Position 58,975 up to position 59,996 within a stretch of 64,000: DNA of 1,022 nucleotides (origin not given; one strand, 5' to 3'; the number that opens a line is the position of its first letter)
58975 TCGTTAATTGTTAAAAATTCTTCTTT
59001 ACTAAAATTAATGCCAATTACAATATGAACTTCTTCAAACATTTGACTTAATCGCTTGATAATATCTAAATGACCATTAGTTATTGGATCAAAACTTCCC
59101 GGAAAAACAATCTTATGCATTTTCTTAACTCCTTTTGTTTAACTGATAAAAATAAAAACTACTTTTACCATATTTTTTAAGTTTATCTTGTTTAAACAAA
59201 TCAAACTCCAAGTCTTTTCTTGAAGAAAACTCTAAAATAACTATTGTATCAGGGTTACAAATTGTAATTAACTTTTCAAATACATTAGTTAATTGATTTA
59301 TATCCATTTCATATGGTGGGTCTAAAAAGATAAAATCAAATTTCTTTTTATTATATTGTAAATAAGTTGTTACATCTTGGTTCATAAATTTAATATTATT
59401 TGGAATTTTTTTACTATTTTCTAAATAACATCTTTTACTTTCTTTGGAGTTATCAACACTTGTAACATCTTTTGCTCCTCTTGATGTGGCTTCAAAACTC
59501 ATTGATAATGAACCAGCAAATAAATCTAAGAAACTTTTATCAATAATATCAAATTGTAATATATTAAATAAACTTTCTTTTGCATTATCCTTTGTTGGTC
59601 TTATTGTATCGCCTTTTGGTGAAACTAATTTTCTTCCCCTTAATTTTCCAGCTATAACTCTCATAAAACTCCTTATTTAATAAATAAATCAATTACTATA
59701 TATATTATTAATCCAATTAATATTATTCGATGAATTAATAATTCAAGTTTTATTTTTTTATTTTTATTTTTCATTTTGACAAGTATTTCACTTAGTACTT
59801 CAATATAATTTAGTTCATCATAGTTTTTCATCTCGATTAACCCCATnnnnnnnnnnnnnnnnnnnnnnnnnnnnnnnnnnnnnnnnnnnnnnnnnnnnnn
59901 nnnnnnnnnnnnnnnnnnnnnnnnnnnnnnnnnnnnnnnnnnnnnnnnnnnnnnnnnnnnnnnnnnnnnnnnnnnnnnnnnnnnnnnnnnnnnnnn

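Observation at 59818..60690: One ORF fuses a Fur-family metalloregulator to the YbeY rRNA-maturation endoribonuclease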

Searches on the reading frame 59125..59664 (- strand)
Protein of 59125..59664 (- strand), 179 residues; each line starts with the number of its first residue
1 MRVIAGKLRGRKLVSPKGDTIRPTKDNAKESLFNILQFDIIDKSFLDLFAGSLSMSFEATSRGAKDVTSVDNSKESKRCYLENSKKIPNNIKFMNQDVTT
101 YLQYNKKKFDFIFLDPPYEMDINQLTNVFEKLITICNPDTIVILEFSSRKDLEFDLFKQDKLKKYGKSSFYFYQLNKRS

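Call 56: search_protein_families(library=pfam, proteins=[window:59125-59664:-], max_evalue=1)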
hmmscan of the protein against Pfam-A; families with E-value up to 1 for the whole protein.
window:59125-59664:- (179 aa): 7 families
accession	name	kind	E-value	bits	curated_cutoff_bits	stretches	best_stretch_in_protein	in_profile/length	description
PF03602.21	Cons_hypoth95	-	1.5e-43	149.1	24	1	1-174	1-182/182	Conserved hypothetical protein 95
PF02086.21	MethyltransfD12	-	1.1e-06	29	22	2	84-120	152-187/253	D12 class N6 adenine-specific DNA methyltransferase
PF05175.20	MTS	-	4.5e-06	26.8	23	1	26-134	17-124/170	Methyltransferase small domain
PF13649.12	Methyltransf_25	-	7.8e-06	26.9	27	1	46-138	2-95/97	Methyltransferase domain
PF13578.12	Methyltransf_24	-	9.6e-05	23.7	26.3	1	59-144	17-102/105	Methyltransferase domain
PF10672.15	Methyltrans_SAM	-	0.015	15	27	1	41-119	123-207/286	S-adenosylmethionine-dependent methyltransferase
PF09445.16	Methyltransf_15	-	0.021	14.8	22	1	45-118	4-81/165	RNA cap guanine-N2 methyltransferase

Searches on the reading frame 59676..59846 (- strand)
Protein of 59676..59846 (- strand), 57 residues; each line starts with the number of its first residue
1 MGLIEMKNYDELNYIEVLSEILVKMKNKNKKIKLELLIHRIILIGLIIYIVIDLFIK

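Call 56: search_protein_families(library=pfam, proteins=[window:59676-59846:-], max_evalue=1)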
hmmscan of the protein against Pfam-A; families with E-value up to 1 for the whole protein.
seq(57 aa): 0 families
